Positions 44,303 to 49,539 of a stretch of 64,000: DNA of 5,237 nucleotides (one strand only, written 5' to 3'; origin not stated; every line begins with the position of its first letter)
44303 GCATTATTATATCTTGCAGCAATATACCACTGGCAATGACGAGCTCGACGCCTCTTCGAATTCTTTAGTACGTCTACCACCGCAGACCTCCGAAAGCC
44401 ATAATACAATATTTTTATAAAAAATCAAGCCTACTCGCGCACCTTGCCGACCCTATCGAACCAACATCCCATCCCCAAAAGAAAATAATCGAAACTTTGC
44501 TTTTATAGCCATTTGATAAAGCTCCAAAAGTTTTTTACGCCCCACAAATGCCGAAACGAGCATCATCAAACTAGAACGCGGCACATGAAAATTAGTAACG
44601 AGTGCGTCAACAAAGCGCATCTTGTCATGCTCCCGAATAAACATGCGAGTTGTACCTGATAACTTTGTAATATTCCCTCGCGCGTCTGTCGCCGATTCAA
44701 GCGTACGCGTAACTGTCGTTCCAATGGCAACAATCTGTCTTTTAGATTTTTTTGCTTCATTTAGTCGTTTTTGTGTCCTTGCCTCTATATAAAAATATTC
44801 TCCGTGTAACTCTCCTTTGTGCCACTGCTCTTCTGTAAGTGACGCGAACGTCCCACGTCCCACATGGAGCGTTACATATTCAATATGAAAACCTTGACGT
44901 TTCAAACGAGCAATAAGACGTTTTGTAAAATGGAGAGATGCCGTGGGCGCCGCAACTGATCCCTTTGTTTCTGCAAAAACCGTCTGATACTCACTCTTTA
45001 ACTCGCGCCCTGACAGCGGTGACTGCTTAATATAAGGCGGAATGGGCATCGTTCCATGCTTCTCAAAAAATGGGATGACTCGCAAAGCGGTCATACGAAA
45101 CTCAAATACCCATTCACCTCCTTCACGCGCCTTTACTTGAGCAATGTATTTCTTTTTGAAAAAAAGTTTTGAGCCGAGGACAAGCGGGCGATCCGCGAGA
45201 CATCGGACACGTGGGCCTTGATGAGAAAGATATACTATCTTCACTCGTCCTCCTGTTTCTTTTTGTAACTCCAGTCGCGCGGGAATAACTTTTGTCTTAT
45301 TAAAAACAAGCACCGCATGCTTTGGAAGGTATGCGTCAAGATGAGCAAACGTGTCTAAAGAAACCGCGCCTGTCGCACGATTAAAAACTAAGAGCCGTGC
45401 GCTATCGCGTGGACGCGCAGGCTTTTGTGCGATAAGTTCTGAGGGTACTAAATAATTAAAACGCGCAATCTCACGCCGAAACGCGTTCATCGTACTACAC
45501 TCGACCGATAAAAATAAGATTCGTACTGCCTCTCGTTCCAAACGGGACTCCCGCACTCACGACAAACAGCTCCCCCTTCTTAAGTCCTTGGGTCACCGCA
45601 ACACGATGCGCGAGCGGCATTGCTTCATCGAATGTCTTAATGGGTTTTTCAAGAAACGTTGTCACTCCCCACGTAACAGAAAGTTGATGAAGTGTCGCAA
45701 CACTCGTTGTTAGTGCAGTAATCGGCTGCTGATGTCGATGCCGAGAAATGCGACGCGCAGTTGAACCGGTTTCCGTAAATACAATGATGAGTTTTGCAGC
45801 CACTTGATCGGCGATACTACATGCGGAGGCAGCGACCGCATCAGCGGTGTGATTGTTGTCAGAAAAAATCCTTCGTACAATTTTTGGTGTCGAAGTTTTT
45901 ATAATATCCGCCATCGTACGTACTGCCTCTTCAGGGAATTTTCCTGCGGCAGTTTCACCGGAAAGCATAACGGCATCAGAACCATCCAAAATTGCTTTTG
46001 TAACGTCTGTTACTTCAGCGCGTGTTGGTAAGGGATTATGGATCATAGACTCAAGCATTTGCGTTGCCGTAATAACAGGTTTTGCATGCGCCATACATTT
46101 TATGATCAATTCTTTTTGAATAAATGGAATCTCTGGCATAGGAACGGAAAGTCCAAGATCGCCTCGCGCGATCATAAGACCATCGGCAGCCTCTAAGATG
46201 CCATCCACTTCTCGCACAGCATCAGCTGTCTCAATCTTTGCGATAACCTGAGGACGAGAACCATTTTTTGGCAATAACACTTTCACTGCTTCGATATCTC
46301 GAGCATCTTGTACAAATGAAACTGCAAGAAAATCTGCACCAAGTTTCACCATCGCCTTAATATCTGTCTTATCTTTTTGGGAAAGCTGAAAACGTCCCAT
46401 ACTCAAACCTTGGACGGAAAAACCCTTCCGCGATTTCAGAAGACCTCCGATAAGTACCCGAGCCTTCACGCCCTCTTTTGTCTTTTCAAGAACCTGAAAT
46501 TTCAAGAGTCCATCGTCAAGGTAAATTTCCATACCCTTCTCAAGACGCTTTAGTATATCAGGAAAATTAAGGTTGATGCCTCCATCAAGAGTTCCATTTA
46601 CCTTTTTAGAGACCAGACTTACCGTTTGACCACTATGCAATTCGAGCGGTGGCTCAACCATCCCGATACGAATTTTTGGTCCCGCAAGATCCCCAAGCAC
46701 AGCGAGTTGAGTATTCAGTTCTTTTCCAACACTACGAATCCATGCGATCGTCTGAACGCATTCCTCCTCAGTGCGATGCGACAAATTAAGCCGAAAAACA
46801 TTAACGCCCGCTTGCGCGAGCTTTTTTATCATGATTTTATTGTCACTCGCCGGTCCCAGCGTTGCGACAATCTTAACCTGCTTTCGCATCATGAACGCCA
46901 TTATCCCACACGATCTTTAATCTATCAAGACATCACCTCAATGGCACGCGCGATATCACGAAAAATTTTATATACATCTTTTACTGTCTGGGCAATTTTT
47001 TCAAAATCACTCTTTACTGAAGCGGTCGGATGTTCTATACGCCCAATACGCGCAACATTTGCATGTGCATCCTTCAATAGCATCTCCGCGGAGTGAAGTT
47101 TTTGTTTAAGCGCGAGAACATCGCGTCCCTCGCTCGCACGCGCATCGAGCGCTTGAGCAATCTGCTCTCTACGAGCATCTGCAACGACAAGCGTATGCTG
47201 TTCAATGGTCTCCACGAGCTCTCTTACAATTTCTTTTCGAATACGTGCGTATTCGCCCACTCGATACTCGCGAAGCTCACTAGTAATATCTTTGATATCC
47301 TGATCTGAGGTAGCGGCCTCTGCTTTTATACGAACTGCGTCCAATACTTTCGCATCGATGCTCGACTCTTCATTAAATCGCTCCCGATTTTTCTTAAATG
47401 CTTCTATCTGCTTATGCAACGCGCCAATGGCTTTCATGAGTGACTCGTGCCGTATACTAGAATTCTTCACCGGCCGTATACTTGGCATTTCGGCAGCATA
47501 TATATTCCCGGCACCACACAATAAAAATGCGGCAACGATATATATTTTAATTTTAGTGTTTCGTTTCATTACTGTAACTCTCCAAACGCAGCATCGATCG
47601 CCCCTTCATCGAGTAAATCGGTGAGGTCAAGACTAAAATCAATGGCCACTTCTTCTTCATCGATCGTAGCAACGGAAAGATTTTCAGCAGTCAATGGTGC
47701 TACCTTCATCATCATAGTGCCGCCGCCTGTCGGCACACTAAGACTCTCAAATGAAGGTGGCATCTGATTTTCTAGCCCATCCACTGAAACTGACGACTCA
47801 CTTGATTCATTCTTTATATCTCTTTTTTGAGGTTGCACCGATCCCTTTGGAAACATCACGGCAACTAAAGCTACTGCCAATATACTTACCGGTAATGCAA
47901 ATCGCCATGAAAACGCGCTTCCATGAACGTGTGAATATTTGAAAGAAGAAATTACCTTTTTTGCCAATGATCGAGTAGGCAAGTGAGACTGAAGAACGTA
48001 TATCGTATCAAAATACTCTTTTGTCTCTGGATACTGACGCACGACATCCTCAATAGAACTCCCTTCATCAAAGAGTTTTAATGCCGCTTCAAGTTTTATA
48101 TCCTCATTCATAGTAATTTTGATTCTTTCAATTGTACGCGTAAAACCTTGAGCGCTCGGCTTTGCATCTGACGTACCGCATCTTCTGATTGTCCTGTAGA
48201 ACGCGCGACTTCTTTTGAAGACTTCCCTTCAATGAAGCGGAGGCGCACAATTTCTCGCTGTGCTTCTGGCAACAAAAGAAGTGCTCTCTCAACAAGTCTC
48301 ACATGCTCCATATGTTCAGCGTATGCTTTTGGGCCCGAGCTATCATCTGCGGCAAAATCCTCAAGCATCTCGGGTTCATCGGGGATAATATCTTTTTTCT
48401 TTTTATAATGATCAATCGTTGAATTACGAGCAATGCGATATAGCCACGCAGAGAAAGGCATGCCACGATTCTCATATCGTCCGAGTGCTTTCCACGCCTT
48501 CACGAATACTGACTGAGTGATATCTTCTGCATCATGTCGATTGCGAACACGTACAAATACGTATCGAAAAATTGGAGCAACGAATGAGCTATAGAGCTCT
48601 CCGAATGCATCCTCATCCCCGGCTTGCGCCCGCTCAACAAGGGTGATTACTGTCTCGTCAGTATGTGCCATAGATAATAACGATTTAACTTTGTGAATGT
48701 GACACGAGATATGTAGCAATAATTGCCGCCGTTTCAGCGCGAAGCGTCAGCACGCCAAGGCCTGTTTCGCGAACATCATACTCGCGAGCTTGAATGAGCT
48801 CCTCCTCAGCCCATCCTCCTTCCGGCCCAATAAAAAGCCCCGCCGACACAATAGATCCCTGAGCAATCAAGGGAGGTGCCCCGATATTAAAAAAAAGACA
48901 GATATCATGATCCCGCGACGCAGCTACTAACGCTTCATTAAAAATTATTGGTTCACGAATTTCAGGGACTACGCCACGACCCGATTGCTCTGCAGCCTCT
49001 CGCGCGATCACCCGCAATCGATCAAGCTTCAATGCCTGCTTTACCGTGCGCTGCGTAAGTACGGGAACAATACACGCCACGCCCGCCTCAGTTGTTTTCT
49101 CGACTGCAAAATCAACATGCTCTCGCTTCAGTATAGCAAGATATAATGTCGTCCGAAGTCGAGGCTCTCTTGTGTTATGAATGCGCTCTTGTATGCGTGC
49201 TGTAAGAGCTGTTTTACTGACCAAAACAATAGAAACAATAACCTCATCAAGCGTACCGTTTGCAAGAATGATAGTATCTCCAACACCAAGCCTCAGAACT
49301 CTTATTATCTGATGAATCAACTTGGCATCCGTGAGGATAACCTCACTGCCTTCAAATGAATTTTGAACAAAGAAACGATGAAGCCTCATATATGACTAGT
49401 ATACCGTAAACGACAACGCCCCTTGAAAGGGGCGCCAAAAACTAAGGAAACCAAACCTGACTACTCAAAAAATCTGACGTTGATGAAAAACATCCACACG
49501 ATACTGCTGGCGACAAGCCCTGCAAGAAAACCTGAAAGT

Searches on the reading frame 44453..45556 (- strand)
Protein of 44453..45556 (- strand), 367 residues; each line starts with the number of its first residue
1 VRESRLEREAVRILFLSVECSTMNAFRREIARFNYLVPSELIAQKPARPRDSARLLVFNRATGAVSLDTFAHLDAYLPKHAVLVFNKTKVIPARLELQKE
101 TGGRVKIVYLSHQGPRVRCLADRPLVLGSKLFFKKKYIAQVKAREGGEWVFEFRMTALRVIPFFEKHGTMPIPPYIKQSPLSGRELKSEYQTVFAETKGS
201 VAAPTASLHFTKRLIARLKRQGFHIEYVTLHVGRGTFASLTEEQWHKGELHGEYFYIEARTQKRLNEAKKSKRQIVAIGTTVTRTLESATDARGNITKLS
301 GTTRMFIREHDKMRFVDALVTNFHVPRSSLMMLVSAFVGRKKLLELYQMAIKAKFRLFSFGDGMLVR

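Call 46: search_protein_families(library=pfam, proteins=[window:44453-45556:-], max_evalue=0.001)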
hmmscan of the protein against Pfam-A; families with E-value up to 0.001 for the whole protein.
window:44453-45556:- (367 aa): 1 family
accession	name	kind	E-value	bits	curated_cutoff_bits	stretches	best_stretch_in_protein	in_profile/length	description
PF02547.20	Queuosine_synth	-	2e-106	356.2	25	1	31-366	2-322/322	Queuosine biosynthesis protein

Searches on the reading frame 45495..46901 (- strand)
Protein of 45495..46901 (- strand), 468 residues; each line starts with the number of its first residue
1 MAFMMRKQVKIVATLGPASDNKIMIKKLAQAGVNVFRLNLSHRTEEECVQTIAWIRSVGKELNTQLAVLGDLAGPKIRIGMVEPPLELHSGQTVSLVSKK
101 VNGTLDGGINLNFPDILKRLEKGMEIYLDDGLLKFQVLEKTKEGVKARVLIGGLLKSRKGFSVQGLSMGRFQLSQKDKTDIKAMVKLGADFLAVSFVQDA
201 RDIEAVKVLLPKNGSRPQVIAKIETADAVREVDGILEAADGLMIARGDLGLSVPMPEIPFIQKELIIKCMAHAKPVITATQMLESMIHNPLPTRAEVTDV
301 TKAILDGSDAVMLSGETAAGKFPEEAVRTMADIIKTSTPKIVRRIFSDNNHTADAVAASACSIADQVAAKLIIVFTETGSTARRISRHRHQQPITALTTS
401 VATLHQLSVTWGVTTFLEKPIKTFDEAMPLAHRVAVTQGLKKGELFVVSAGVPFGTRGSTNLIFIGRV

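Call 46: search_protein_families(library=pfam, proteins=[window:45495-46901:-], max_evalue=0.001)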
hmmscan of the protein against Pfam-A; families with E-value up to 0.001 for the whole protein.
window:45495-46901:- (468 aa): 3 families
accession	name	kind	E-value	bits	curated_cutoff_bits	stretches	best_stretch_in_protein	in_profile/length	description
PF00224.27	PK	-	5.8e-104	348.2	30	1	7-327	2-328/328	Pyruvate kinase, barrel domain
PF02887.21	PK_C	-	1.5e-30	106.1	28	1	354-464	1-112/114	Pyruvate kinase, alpha/beta domain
PF03328.21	HpcH_HpaI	-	0.00044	20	25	0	178-245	75-147/221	HpcH/HpaI aldolase/citrate lyase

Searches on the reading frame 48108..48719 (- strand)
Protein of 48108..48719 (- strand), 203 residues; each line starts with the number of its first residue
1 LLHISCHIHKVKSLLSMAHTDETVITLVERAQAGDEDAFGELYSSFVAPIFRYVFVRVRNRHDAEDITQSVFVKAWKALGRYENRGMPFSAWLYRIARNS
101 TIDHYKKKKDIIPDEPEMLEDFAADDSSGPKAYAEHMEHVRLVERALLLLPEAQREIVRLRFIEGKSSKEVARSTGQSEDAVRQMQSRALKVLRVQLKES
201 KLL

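Call 46: search_protein_families(library=pfam, proteins=[window:48108-48719:-], max_evalue=0.001)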
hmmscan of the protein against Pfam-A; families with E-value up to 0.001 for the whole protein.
window:48108-48719:- (203 aa): 5 families
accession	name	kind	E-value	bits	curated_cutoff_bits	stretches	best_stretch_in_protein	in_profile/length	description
PF04542.20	Sigma70_r2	-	3.7e-19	68.7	24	1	42-109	1-69/71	Sigma-70 region 2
PF08281.18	Sigma70_r4_2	-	3.4e-12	46.3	25.7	1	142-191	3-52/54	Sigma-70, region 4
PF04545.22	Sigma70_r4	-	2e-11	43.7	24.1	1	146-194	1-49/50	Sigma-70, region 4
PF16509.11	KORA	-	0.0001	22.9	26.7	1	148-191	13-56/84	TrfB plasmid transcriptional repressor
PF07638.17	Sigma70_ECF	-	0.0002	21.8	21.1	0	24-184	4-170/185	ECF sigma factor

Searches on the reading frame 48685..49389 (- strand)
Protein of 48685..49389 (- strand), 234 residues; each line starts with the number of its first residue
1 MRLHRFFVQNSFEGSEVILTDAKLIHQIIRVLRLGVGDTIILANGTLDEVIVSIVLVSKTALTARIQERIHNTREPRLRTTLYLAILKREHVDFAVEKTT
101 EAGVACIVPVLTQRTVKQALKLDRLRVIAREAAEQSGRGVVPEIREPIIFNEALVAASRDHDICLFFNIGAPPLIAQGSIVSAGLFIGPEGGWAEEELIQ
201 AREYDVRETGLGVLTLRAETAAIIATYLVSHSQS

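Call 46: search_protein_families(library=pfam, proteins=[window:48685-49389:-], max_evalue=0.001)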
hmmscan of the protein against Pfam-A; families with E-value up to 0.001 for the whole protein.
window:48685-49389:- (234 aa): 1 family
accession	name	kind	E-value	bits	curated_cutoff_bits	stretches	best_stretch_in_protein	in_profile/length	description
PF04452.19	Methyltrans_RNA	-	1.2e-35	123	23.9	1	76-229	3-164/165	RNA methyltransferase domain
